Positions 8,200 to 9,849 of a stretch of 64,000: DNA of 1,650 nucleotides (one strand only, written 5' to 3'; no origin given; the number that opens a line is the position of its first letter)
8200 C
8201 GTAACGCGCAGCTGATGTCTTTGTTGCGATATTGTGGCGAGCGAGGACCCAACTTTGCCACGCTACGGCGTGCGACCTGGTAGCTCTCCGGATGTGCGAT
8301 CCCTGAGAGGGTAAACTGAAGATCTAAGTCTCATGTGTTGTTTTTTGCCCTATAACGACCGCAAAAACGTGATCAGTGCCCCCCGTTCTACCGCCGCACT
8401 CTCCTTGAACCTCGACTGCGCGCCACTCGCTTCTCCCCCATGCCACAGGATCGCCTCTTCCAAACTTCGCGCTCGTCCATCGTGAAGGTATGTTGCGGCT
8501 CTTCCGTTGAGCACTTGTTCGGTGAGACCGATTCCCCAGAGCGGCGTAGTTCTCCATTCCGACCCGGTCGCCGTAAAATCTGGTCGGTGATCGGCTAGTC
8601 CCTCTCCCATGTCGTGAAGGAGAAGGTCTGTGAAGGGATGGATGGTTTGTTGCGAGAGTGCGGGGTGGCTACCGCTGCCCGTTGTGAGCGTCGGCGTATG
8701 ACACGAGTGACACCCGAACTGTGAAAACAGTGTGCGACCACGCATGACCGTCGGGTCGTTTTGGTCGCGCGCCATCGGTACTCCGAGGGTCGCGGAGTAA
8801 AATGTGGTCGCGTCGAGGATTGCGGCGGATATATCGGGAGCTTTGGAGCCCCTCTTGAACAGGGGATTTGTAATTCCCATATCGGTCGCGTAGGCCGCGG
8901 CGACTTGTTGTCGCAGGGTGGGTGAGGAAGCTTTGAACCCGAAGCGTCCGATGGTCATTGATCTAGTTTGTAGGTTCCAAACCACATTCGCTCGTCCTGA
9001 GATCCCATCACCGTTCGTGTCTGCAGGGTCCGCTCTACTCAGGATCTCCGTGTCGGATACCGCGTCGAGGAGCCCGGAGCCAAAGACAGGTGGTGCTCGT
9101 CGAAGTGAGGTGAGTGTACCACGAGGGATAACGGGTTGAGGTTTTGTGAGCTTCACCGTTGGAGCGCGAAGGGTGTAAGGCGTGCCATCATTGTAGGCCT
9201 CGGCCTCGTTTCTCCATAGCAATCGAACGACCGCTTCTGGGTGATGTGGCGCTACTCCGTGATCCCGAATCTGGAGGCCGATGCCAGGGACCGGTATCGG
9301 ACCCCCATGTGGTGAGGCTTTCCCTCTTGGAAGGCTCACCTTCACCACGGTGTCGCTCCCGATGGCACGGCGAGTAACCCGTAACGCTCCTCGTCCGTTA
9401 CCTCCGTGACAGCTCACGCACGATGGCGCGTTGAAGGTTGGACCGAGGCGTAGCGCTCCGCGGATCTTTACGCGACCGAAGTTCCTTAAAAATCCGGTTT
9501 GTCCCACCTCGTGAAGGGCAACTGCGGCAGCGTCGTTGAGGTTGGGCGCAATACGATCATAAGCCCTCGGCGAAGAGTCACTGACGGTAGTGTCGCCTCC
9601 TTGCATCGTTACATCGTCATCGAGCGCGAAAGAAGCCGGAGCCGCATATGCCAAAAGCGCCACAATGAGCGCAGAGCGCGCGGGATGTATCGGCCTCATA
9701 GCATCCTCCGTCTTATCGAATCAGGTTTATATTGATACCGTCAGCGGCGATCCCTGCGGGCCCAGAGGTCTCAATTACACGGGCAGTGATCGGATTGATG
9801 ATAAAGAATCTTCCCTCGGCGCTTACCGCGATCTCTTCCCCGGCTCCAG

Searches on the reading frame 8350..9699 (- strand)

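Call 27: search_protein_families(library=pfam, proteins=[window:8350-9699:-], max_evalue=0.001)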
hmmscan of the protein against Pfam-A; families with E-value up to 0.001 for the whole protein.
window:8350-9699:- (449 aa): 3 families
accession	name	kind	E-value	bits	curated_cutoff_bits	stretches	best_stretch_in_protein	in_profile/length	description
PF06537.16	DHOR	-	3.5e-84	283.5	22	2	286-449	331-499/499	Di-haem oxidoreductase, putative peroxidase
PF00034.26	Cytochrom_C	-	5e-06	28.2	21.3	0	319-352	2-34/90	Cytochrome c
PF13442.11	Cytochrome_CBB3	-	2.1e-05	25.2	27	0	318-355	3-34/68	Cytochrome C oxidase, cbb3-type, subunit III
